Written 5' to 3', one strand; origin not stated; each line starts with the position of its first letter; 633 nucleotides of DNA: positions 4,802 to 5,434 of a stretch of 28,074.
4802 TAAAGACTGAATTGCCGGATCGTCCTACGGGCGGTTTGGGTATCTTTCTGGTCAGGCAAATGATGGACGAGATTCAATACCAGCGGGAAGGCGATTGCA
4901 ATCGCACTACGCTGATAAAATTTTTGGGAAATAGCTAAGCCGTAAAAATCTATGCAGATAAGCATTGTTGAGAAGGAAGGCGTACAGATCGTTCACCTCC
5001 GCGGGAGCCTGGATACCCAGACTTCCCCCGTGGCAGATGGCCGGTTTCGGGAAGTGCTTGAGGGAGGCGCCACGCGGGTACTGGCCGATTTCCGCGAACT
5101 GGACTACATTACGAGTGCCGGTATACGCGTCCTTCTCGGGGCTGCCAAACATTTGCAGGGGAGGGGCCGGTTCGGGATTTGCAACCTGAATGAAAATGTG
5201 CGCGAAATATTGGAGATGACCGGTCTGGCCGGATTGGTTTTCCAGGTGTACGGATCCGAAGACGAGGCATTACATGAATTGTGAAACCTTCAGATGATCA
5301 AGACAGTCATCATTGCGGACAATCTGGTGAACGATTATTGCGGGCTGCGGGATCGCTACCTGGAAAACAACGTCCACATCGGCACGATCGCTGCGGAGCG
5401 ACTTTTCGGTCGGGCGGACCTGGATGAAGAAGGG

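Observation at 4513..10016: Sigma-factor-less partner-switching module wrapped around the kinase-NUDT9H and IMPase genes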

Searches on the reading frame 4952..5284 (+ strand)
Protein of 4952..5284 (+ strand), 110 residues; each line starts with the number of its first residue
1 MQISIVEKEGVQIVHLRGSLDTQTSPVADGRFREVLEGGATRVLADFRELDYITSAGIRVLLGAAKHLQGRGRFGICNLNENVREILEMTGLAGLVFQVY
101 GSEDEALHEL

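Call 3: search_protein_families(library=pfam, proteins=[window:4952-5284:+], max_evalue=0.01)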
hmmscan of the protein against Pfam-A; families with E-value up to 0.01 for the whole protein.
window:4952-5284:+ (110 aa): 2 families
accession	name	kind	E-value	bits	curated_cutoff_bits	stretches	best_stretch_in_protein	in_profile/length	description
PF01740.26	STAS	-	1e-15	57.8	22.6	1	3-106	2-106/106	STAS domain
PF13466.11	STAS_2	-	2.1e-10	41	29.2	1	14-92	1-79/80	STAS domain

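Call 37: search_protein_families(library=ncbifam, proteins=[window:4952-5284:+], max_evalue=0.001)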
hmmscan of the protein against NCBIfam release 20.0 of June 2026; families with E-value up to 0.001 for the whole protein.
window:4952-5284:+ (110 aa): 2 families
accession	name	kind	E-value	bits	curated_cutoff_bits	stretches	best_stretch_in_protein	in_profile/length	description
TIGR00377.1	ant_ant_sig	superfamily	3.8e-18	65.4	53.45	1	1-103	3-106/108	anti-sigma factor antagonist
TIGR02886.1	spore_II_AA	equivalog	8e-13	48.3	114.75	1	7-107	5-106/106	anti-sigma F factor antagonist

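Call 62: list_cluster_members(proteins=[P0001, window:4952-5284:+, window:7888-8793:+])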
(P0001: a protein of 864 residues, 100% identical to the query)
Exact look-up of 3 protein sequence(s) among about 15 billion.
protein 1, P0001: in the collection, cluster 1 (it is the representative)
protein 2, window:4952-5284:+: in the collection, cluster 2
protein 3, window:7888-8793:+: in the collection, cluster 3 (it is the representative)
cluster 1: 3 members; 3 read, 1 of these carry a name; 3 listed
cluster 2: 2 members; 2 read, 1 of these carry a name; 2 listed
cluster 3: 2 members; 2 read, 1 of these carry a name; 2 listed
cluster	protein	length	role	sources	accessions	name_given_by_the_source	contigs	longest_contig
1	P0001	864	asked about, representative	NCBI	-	-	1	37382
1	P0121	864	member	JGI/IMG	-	ADP-ribose pyrophosphatase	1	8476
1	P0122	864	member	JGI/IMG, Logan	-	-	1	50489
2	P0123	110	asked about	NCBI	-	-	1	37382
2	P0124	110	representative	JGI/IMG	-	anti-anti-sigma factor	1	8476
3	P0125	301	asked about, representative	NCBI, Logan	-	-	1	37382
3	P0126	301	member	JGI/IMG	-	fructose-1,6-bisphosphatase/inositol monophosphatase family enzyme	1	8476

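Call 63: search_protein_families(library=padloc, proteins=[window:4952-5284:+], max_evalue=0.001)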
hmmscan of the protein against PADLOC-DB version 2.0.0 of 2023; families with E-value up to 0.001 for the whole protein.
window:4952-5284:+ (110 aa): 0 families

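Call 72: find_homologous_proteins(query=window:4952-5284:+, max_evalue=1e-8)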
Query window:4952-5284:+ (110 aa): 3 proteins with E <= 1e-8 among 44 candidates.
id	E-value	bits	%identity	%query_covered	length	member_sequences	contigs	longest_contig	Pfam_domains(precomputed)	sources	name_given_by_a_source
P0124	2.9e-61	222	97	100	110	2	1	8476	PF01740.27,PF13466.13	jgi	jgi:anti-anti-sigma factor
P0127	8.0e-57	208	88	100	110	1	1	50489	PF01740.27,PF13466.13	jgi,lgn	-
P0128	6.8e-46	172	75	100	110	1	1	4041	PF01740.27,PF13466.13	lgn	-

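Call 75: find_homologous_proteins(query=A6, max_evalue=1e-10)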
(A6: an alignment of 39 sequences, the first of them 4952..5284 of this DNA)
Query A6 (39 sequences) (110 aa, profile of the alignment): 6211 proteins with E <= 1e-10 among 8000 candidates; the best 120 are listed.
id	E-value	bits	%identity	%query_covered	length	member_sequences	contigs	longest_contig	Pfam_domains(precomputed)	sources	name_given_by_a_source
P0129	1.8e-47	178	46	97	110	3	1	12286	PF01740.27,PF13466.13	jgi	jgi:anti-sigma B factor antagonist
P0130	4.9e-47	176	48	98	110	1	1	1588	PF01740.27,PF13466.13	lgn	-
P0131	1.0e-46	175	46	98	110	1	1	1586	PF01740.27,PF13466.13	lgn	-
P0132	1.2e-46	175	50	98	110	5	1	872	PF01740.27,PF13466.13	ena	-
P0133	1.3e-46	175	47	97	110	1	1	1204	PF01740.27,PF13466.13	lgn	-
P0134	1.5e-46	175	46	98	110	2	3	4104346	PF01740.27,PF13466.13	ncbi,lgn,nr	ncbi:MAG: STAS domain-containing protein [Gemmatimonadales bacterium]|nr:MAG: STAS domain-containing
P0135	1.7e-46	174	46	98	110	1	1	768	PF01740.27,PF13466.13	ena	-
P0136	2.2e-46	174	47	98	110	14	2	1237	PF01740.27,PF13466.13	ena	-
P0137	2.6e-46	174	44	98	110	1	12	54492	PF01740.27,PF13466.13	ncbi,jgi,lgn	jgi:anti-anti-sigma factor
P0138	4.7e-46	173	44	97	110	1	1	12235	PF01740.27,PF13466.13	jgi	jgi:anti-sigma B factor antagonist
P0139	4.9e-46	173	41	100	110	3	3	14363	PF01740.27,PF13466.13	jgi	jgi:anti-sigma B factor antagonist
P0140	5.0e-46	173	46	98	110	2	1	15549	PF01740.27,PF13466.13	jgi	jgi:anti-sigma B factor antagonist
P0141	5.4e-46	173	48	98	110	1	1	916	PF01740.27,PF13466.13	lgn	-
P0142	5.5e-46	173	42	98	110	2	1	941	PF01740.27,PF13466.13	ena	-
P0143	7.3e-46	172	49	98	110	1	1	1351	PF01740.27,PF13466.13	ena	-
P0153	1.7e-45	171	47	98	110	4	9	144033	PF01740.27,PF13466.13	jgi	jgi:anti-sigma B factor antagonist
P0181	8.6e-45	169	42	98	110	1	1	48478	PF01740.27,PF13466.13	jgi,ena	-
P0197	2.6e-44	167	43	82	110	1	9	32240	PF01740.27,PF13466.13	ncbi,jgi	ncbi:MAG: STAS domain-containing protein [Planctomycetota bacterium]|jgi:anti-sigma B factor antagon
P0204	4.0e-44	167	47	97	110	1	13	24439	PF01740.27,PF13466.13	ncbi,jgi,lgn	jgi:anti-sigma B factor antagonist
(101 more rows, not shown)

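Call 76: find_encoding_contigs(protein=P0153, flank=9000, max_places=2)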
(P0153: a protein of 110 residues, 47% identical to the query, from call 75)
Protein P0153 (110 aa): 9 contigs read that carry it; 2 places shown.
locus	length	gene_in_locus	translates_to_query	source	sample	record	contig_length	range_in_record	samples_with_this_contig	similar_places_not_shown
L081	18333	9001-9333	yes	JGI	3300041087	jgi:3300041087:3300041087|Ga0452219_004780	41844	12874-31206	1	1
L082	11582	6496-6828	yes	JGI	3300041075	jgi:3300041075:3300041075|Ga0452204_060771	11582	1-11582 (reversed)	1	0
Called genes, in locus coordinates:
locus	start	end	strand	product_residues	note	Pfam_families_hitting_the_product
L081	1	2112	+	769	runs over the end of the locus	PF00999:Na_H_Exchanger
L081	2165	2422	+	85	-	-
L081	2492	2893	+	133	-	PF09143:AvrPphF-ORF-2 (faint)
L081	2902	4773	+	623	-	PF02743:dCache_1 (weak), PF00672:HAMP, PF01740:STAS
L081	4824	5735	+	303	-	PF11563:Protoglobin, PF01740:STAS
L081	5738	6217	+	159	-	PF01740:STAS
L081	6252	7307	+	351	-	PF13581:HATPase_c_2, PF02518:HATPase_c, PF07228:SpoIIE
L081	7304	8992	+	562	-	PF02518:HATPase_c (faint), PF07228:SpoIIE, PF13581:HATPase_c_2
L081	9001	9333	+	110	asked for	PF01740:STAS, PF13466:STAS_2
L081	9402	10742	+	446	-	PF00520:Ion_trans, PF07885:Ion_trans_2, PF00027:cNMP_binding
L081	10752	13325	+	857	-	PF01636:APH, PF19974:TCAD9, PF25969:NUDT9_N, PF00293:NUDIX (weak)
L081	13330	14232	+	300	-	PF00459:Inositol_P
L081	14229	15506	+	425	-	PF02254:TrkA_N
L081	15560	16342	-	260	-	PF00989:PAS, PF08448:PAS_4, PF13188:PAS_8 (weak), PF01740:STAS, PF13466:STAS_2 (weak)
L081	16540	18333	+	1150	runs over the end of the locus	PF00069:Pkinase, PF07714:PK_Tyr_Ser-Thr, PF13191:AAA_16, PF13401:AAA_22 (weak), PF13424:TPR_12 (faint)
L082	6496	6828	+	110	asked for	PF01740:STAS, PF13466:STAS_2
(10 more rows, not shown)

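Call 77: find_encoding_contigs(protein=P0137, flank=9000, max_places=2)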
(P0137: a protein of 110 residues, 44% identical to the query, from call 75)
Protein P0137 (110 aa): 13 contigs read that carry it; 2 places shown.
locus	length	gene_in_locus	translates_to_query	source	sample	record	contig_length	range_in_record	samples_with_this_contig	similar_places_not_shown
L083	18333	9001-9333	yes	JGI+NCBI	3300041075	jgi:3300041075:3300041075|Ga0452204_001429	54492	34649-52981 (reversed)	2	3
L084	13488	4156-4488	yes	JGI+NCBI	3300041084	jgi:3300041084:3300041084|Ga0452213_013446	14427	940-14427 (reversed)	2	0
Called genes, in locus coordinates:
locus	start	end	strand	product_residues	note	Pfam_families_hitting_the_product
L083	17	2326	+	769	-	PF00999:Na_H_Exchanger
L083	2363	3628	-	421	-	PF02254:TrkA_N, PF03435:Sacchrp_dh_NADP (faint)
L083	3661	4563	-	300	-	PF00459:Inositol_P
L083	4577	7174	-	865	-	PF01636:APH, PF19974:TCAD9, PF25969:NUDT9_N, PF00293:NUDIX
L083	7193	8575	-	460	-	PF00520:Ion_trans, PF07885:Ion_trans_2, PF00027:cNMP_binding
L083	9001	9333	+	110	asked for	PF01740:STAS, PF13466:STAS_2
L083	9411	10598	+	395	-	-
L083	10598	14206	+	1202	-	PF00497:SBP_bac_3, PF00989:PAS, PF08447:PAS_3 (weak), PF08448:PAS_4, PF13188:PAS_8 (weak), PF13426:PAS_9, PF07228:SpoIIE, PF13581:HATPase_c_2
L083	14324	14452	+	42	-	-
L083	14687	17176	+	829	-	PF03176:MMPL, PF12349:Sterol-sensing, PF03176:MMPL, PF00873:ACR_tran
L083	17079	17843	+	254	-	PF07044:DUF1329 (faint), PF17131:TP_0789-like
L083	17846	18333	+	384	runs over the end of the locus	-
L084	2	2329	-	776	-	?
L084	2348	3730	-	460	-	PF00520:Ion_trans, PF07885:Ion_trans_2, PF00027:cNMP_binding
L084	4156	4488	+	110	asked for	PF01740:STAS, PF13466:STAS_2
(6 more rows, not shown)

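Call 78: find_encoding_contigs(protein=P0197, flank=9000, max_places=2)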
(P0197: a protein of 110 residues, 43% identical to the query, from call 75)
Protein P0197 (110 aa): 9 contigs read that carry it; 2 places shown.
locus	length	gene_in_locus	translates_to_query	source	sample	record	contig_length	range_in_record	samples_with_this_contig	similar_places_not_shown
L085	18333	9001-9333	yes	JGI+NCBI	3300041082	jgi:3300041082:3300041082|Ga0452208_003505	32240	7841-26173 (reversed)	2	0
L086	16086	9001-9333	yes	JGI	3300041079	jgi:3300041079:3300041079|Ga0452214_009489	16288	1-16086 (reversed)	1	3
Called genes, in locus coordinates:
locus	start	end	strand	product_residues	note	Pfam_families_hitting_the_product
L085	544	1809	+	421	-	PF00909:Ammonium_transp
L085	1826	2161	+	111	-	PF00543:P-II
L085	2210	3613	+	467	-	PF03951:Gln-synt_N, PF00120:Gln-synt_C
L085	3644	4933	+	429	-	PF01145:Band_7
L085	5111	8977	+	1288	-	PF02743:dCache_1, PF00989:PAS, PF08448:PAS_4, PF13426:PAS_9, PF00989:PAS, PF08448:PAS_4, PF13188:PAS_8, PF13426:PAS_9, +5 more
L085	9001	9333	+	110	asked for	PF01740:STAS, PF13466:STAS_2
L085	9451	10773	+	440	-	PF00520:Ion_trans, PF07885:Ion_trans_2, PF00027:cNMP_binding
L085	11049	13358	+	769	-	PF01636:APH, PF19974:TCAD9, PF25969:NUDT9_N, PF00293:NUDIX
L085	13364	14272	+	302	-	PF00459:Inositol_P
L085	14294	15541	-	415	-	PF02254:TrkA_N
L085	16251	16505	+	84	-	-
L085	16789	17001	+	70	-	-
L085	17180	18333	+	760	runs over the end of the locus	PF02743:dCache_1 (weak), PF00672:HAMP, PF00989:PAS, PF08448:PAS_4, PF13426:PAS_9 (weak), PF00512:HisKA, PF02518:HATPase_c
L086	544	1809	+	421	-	PF00909:Ammonium_transp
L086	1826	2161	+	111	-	PF00543:P-II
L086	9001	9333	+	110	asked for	PF01740:STAS, PF13466:STAS_2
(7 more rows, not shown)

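Call 79: find_encoding_contigs(protein=P0181, flank=9000, max_places=1)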
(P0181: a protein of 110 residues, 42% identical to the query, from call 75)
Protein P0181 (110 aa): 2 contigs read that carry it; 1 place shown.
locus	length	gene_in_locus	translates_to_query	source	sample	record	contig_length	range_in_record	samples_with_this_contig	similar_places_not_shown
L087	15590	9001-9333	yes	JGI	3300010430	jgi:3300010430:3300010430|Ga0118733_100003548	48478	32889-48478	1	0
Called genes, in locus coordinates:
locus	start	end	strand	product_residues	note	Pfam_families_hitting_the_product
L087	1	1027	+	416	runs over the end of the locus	PF05977:MFS_3, PF07690:MFS_1, PF12832:MFS_1_like (weak), PF13347:MFS_2 (weak), PF00083:Sugar_tr (weak), PF07690:MFS_1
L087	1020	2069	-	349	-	PF00730:HhH-GPD, PF00633:HHH (weak), PF00293:NUDIX, PF14815:NUDIX_4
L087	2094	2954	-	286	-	PF01678:DAP_epimerase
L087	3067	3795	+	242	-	PF00005:ABC_tran, PF13304:AAA_21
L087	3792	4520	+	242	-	-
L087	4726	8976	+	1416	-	PF02743:dCache_1, PF00989:PAS, PF13426:PAS_9, PF00989:PAS, PF08447:PAS_3, PF08448:PAS_4, PF13188:PAS_8, PF13426:PAS_9, +7 more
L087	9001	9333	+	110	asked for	PF01740:STAS, PF13466:STAS_2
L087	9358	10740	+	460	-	PF00520:Ion_trans, PF07885:Ion_trans_2, PF00027:cNMP_binding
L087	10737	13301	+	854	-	PF19974:TCAD9 (weak), PF01636:APH, PF01163:RIO1 (weak), PF19974:TCAD9, PF25969:NUDT9_N, PF00293:NUDIX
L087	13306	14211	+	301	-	PF00459:Inositol_P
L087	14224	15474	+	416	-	PF02254:TrkA_N (faint)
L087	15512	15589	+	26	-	?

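Call 80: find_encoding_contigs(protein=P0204, flank=9000, max_places=1)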
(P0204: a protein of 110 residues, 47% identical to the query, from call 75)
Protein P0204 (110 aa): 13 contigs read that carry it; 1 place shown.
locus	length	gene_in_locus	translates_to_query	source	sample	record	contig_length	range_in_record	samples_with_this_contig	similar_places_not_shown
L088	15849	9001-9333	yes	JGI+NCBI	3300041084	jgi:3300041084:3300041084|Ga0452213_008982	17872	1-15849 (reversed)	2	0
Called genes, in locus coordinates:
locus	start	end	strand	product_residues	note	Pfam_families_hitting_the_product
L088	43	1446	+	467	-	PF03951:Gln-synt_N, PF00120:Gln-synt_C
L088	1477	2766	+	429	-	PF01145:Band_7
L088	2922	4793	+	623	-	PF02743:dCache_1, PF00672:HAMP, PF01740:STAS, PF13466:STAS_2 (weak)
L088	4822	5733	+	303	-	PF11563:Protoglobin, PF01740:STAS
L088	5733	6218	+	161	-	PF01740:STAS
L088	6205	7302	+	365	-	PF13581:HATPase_c_2, PF02518:HATPase_c, PF07228:SpoIIE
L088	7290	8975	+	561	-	PF02518:HATPase_c (faint), PF07228:SpoIIE, PF13581:HATPase_c_2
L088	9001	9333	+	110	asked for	PF01740:STAS, PF13466:STAS_2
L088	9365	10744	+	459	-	PF00520:Ion_trans, PF07885:Ion_trans_2, PF00027:cNMP_binding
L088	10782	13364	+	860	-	PF01636:APH, PF19974:TCAD9, PF25969:NUDT9_N, PF00293:NUDIX (weak)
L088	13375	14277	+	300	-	PF00459:Inositol_P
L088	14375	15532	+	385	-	PF02254:TrkA_N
